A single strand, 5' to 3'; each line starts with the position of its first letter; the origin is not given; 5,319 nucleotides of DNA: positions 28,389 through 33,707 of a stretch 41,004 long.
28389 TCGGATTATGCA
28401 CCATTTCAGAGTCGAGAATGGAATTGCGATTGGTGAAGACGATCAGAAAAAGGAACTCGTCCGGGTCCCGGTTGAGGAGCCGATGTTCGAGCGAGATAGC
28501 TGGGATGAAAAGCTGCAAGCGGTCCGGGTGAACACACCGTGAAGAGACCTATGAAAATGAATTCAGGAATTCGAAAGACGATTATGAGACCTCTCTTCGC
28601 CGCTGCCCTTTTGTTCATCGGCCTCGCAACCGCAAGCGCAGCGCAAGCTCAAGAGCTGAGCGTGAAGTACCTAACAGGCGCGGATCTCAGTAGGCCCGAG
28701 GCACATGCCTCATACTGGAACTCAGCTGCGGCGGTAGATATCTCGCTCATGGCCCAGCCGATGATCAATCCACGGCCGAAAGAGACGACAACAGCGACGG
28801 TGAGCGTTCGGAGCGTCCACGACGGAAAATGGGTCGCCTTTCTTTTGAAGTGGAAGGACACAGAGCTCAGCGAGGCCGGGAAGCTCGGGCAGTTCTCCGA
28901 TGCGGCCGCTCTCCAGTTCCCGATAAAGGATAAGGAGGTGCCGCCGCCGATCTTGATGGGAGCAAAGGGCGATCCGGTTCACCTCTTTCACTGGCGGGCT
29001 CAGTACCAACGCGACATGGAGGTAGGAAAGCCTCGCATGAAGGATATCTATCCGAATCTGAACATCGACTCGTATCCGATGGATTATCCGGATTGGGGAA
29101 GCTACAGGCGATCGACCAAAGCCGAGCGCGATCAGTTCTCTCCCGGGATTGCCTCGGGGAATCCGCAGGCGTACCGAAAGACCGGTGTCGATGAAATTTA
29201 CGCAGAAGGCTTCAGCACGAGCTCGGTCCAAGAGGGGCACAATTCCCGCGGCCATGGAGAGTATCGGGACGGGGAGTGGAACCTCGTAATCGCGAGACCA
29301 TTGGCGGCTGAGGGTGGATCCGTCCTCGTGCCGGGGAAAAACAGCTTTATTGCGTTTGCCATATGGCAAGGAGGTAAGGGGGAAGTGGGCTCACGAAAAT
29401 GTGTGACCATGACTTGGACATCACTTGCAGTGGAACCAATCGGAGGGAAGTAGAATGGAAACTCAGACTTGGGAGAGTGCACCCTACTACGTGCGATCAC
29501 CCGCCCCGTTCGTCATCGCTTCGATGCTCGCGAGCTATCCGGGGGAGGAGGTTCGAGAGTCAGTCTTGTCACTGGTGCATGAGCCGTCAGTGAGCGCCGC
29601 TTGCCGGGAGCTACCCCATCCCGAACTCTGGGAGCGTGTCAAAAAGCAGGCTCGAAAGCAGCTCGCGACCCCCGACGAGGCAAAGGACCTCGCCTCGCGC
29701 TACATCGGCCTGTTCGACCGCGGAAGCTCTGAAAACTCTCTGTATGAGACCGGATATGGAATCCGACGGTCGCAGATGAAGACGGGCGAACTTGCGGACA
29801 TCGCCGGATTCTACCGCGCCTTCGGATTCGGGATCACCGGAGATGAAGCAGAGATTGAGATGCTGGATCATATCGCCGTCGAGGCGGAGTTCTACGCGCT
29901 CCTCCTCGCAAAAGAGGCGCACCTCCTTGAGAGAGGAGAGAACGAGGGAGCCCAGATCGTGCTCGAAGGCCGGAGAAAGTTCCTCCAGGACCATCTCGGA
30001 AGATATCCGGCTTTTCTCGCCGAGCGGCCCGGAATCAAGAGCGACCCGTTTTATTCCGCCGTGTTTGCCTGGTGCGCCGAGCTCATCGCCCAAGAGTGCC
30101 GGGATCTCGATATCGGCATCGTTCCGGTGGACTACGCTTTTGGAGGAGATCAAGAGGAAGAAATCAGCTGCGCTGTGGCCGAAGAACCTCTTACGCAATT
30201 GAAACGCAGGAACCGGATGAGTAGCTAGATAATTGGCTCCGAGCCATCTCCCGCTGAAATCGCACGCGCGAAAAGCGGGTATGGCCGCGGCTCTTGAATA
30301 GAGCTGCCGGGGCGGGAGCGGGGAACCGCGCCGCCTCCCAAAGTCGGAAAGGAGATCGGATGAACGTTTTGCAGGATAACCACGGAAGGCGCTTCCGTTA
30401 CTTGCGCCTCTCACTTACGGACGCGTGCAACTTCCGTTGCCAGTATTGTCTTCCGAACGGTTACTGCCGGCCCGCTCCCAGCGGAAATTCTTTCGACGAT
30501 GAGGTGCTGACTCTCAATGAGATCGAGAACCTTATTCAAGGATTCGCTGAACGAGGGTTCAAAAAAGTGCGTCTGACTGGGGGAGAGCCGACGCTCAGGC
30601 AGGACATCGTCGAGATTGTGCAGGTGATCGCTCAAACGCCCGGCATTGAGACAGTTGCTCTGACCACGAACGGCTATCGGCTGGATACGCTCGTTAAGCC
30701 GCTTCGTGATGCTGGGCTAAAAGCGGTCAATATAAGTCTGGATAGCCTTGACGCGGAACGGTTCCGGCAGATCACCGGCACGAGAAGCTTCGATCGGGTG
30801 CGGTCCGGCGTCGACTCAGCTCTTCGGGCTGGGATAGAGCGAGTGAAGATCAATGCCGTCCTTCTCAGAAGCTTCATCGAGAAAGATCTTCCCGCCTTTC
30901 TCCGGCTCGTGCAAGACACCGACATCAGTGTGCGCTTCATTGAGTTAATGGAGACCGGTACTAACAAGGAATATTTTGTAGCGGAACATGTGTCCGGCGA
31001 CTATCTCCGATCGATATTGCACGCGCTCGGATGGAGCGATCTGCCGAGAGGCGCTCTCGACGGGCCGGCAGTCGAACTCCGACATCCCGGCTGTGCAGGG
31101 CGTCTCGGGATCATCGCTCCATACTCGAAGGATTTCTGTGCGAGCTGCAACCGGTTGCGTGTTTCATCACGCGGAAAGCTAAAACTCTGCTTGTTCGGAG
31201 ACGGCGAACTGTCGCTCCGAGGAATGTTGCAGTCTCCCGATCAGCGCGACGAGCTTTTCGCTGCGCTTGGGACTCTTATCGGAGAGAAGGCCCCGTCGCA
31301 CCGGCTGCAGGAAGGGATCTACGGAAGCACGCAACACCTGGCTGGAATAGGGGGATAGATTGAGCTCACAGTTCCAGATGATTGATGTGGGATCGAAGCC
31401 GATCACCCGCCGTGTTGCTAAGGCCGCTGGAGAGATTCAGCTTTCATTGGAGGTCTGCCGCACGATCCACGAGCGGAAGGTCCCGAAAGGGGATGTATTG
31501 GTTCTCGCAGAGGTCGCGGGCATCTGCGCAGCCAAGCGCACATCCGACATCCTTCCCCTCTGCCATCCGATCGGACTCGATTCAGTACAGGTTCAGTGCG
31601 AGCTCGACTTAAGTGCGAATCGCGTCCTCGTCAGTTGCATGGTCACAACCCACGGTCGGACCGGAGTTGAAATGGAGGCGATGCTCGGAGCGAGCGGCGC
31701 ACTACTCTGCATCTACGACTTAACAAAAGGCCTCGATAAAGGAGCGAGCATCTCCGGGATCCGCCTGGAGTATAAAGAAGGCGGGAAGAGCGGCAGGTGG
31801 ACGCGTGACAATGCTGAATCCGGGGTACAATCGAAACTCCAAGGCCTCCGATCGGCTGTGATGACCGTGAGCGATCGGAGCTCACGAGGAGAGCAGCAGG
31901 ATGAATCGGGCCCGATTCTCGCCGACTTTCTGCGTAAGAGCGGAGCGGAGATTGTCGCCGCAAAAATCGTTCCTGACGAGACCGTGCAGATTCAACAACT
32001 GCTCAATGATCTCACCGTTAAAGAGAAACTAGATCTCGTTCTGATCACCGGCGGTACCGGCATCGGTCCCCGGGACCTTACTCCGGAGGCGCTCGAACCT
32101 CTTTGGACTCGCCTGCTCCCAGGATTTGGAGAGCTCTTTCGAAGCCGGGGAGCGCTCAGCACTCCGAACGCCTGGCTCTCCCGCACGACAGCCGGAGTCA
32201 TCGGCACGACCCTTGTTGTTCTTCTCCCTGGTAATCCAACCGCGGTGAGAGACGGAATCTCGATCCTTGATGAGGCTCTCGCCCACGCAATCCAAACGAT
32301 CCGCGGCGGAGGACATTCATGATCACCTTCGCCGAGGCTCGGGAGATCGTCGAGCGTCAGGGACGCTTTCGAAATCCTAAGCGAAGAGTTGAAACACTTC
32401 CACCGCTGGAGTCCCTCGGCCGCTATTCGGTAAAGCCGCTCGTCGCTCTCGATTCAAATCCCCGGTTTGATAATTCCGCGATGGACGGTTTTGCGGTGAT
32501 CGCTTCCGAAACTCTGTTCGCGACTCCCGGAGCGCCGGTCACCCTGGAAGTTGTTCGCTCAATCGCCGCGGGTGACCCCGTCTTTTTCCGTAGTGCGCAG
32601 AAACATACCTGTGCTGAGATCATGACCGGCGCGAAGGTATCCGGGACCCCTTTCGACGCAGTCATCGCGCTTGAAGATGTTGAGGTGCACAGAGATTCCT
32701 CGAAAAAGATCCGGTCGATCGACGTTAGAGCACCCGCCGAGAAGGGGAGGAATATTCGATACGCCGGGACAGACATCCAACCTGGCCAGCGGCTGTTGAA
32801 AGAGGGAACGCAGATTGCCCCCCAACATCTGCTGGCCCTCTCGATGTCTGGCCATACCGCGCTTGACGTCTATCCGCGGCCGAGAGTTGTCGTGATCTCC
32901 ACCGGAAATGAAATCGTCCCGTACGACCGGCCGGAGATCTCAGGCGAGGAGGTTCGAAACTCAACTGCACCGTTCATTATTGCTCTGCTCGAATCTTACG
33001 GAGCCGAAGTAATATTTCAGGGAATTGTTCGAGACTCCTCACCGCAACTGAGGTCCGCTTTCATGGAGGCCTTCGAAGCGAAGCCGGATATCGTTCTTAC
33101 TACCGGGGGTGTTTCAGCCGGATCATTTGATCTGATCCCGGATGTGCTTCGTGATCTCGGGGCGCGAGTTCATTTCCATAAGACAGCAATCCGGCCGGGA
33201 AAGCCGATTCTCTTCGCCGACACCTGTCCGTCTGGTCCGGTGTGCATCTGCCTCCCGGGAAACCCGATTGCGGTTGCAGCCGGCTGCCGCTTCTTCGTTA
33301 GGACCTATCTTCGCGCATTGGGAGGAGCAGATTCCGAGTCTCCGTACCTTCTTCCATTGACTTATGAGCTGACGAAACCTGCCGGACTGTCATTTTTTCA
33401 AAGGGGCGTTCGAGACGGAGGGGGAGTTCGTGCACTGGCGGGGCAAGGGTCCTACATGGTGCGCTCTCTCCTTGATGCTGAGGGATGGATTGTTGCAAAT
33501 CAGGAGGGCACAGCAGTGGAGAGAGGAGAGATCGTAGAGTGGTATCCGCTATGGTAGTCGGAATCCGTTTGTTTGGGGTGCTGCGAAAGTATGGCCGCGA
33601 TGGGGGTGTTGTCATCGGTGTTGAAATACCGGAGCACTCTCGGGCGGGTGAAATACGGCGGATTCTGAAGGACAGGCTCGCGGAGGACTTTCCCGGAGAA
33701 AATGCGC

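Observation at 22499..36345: Self-contained periplasmic NXR/EBDH-type molybdoenzyme island of undetermined substrate, with its own Fe-S regulator and a complete Moco pathway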

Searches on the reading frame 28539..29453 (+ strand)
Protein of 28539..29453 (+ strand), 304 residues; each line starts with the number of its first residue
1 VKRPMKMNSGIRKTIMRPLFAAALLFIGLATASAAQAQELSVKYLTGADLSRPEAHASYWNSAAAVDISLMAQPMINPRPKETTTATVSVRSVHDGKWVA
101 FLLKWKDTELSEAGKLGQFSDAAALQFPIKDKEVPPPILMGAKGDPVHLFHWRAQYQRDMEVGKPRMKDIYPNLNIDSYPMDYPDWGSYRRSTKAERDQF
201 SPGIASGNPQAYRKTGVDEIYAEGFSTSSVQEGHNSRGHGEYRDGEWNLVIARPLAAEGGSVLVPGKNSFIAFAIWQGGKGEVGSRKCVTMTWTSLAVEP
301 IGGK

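Call 4: search_protein_families(library=pfam, proteins=[window:28539-29453:+], max_evalue=0.01)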
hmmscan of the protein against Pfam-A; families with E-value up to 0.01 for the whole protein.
window:28539-29453:+ (304 aa): 1 family
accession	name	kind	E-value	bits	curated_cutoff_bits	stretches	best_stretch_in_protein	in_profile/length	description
PF09459.16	EB_dh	-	8.3e-31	108.3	33.3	1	58-287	2-235/236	Ethylbenzene dehydrogenase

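Call 7: search_protein_families(library=ncbifam, proteins=[window:28539-29453:+], max_evalue=0.001)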
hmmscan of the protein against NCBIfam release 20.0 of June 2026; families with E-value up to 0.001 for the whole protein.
window:28539-29453:+ (304 aa): 3 families
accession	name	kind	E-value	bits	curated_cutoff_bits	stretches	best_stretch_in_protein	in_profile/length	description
TIGR03477.1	DMSO_red_II_gam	subfamily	1e-37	129.5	169.85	2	44-159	6-119/206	DMSO reductase family type II enzyme, heme b subunit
NF042980.1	EthbenzDh_ebdC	equivalog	5.1e-22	78.4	400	2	218-289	128-203/214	ethylbenzene dehydrogenase subunit gamma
TIGR03154.1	sulfolob_CbsA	equivalog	3.1e-13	49.4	468.4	1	19-128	16-119/465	cytochrome b558/566 subunit A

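Call 17: search_solved_structures(query=window:28539-29453:+, max_evalue=0.01, show_alignments=2)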
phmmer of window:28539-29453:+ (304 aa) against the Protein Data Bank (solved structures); distinct sequences matched with E-value up to 0.01: 2.
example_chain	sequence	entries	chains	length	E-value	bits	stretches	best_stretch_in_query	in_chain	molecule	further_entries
7b04_C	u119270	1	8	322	8.1e-23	84.4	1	57-301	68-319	Nitrite oxidoreductase subunit C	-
2ivf_C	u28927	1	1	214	1.6e-16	63.8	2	219-290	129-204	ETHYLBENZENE DEHYDROGENASE GAMMA-SUBUNIT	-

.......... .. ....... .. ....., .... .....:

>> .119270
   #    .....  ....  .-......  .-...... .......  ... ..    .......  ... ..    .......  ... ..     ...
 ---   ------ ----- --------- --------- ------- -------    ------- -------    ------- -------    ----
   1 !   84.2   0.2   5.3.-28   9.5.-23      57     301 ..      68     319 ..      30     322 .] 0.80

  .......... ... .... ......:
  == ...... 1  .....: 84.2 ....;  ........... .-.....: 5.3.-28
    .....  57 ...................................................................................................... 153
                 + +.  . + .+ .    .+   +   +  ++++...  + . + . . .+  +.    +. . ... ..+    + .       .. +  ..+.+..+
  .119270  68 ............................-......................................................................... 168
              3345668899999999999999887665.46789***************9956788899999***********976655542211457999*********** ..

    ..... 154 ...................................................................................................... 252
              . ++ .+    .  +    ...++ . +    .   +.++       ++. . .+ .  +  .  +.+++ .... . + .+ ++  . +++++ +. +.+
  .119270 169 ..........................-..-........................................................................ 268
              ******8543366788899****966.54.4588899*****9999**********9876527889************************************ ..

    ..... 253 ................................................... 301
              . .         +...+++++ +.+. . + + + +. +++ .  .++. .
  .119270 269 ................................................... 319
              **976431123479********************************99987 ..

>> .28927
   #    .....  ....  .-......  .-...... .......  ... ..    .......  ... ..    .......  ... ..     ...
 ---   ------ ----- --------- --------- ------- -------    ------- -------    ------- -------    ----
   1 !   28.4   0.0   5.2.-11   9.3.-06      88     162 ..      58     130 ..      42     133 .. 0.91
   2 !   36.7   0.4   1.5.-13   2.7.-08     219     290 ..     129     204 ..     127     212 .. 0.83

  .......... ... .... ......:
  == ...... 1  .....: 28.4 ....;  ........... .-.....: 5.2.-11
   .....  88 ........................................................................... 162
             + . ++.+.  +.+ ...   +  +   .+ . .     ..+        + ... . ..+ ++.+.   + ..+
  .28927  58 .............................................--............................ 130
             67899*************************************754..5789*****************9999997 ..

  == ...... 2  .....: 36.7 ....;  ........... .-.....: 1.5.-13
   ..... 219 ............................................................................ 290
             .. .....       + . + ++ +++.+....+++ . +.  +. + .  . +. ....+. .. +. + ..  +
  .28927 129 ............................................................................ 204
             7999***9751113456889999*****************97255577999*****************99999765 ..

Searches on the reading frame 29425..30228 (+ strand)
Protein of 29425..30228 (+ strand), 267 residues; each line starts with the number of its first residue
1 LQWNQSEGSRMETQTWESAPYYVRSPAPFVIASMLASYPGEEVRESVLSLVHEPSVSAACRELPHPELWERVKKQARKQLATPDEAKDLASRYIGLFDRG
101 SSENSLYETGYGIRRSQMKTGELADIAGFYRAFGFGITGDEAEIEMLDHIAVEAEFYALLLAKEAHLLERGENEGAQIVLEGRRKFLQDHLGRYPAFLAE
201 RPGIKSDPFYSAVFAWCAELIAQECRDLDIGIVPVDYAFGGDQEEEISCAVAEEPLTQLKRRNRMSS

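Call 4: search_protein_families(library=pfam, proteins=[window:29425-30228:+], max_evalue=0.01)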
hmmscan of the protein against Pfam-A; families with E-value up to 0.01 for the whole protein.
window:29425-30228:+ (267 aa): 1 family
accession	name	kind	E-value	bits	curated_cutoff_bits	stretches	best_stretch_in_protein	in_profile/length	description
PF02613.20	Nitrate_red_del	-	3.1e-13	50.4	22.2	1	76-194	15-130/136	Nitrate reductase delta subunit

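Call 7: search_protein_families(library=ncbifam, proteins=[window:29425-30228:+], max_evalue=0.001)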
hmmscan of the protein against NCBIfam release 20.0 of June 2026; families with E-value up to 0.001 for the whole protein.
window:29425-30228:+ (267 aa): 3 families
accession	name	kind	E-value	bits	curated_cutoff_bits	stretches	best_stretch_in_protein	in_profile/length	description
TIGR03482.1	DMSO_red_II_cha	subfamily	1e-16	61.5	152.3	1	31-226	8-190/197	DMSO reductase family type II enzyme chaperone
NF042981.1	EthbenzDh_ebdD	equivalog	3.8e-06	26.7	360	1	30-212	24-199/222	ethylbenzene dehydrogenase subunit delta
NF003442.0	PRK04976.1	equivalog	0.00061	19.8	132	1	35-226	19-206/211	molecular chaperone TorD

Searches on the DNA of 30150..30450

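Call 82: search_rna_families(source=window, start=30150, end=30450, threshold=gathering, show_alignments=1)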
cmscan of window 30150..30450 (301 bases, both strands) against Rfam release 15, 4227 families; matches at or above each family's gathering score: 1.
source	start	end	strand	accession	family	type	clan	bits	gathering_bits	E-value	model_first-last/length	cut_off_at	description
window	30225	30370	+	RF01055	Molybdenum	Cis-reg; riboswitch;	-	58.5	36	8.7e-14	1-135/135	no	Molybdenum/Tungsten riboswitch aptamer (Moco RNA motif)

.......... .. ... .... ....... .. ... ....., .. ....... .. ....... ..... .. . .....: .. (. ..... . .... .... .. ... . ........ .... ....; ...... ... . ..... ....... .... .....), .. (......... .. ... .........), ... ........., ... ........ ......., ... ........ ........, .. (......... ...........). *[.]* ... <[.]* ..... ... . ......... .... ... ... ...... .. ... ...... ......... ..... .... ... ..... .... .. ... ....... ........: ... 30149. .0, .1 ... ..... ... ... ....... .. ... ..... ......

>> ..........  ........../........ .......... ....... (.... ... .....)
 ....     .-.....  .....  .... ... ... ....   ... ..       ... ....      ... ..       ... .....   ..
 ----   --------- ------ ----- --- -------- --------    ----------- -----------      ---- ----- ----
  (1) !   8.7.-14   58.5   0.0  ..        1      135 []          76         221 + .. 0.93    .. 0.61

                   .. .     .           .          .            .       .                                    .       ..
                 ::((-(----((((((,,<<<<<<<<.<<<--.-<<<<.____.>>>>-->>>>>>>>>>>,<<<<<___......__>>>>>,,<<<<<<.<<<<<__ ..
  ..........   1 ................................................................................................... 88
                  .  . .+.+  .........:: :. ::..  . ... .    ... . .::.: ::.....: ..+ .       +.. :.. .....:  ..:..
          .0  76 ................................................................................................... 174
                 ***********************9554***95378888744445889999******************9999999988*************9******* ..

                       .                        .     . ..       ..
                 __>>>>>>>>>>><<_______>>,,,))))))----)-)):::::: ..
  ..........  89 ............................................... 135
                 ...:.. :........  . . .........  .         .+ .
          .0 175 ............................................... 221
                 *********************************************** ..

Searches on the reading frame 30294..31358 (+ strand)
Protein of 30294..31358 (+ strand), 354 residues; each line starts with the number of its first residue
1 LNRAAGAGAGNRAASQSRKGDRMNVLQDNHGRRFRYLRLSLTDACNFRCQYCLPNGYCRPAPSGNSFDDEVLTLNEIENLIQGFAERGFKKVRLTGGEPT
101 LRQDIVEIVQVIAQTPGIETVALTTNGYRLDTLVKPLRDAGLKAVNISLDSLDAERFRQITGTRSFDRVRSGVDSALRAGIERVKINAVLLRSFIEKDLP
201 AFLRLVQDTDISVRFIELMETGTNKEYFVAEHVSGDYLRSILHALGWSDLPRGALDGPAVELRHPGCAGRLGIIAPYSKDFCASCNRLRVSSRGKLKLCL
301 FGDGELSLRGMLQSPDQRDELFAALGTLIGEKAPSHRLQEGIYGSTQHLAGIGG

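Call 4: search_protein_families(library=pfam, proteins=[window:30294-31358:+], max_evalue=0.01)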
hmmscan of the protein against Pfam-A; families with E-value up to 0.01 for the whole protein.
window:30294-31358:+ (354 aa): 3 families
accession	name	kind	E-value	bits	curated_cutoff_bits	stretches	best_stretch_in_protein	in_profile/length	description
PF04055.27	Radical_SAM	-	9.1e-32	111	29.5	1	40-205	2-165/166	Radical SAM superfamily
PF06463.18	Mob_synth_C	-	1.1e-29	103.5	37.4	1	212-337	2-127/128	Molybdenum Cofactor Synthesis C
PF13353.11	Fer4_12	-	2.1e-07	31.7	22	1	42-150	12-114/137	4Fe-4S single cluster domain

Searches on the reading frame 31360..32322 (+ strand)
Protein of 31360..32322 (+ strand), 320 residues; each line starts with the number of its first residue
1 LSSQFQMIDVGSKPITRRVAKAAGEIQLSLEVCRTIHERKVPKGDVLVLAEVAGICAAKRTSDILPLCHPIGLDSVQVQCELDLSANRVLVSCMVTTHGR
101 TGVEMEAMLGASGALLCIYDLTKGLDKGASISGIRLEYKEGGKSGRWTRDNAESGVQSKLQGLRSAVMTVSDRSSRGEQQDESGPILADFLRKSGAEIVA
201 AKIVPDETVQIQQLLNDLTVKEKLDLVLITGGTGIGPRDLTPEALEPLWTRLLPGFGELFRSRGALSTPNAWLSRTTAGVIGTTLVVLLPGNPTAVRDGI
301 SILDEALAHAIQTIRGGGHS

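Call 4: search_protein_families(library=pfam, proteins=[window:31360-32322:+], max_evalue=0.01)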
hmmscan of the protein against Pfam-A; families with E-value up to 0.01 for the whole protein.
window:31360-32322:+ (320 aa): 2 families
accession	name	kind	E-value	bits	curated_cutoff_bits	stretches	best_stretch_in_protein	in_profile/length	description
PF01967.27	MoaC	-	9.1e-47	158.9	27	1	7-142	1-136/136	MoaC family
PF00994.29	MoCF_biosynth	-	2.7e-30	105.4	26.6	1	166-303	1-137/144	Probable molybdopterin binding domain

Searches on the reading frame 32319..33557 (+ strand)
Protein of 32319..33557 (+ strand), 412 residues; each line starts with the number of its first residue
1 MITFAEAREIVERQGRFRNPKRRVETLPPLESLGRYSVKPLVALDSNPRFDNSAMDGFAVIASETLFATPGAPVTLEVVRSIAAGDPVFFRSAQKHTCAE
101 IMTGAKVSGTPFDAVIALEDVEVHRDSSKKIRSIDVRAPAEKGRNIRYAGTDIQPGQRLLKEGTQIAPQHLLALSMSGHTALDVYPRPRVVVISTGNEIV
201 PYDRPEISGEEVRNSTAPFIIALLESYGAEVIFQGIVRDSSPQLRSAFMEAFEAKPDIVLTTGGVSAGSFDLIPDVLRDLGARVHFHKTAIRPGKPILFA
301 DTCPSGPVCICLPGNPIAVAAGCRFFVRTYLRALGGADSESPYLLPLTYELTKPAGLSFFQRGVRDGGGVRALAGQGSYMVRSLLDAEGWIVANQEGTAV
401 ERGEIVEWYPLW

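Call 4: search_protein_families(library=pfam, proteins=[window:32319-33557:+], max_evalue=0.01)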
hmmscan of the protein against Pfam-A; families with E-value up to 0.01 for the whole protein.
window:32319-33557:+ (412 aa): 4 families
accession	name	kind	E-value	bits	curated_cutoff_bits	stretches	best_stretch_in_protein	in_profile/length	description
PF03453.22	MoeA_N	-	3.6e-31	108.4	30.8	1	2-177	1-159/160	MoeA N-terminal region (domain I and II)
PF00994.29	MoCF_biosynth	-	4.7e-30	104.6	26.6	1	192-332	2-143/144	Probable molybdopterin binding domain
PF03454.20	MoeA_C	-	2.9e-09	37.5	22.1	1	346-411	3-72/72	MoeA C-terminal region (domain IV)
PF22089.2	DIP2116-like_N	-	0.0076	16.4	27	0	81-173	5-99/165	DIP2116-like, N-terminal domain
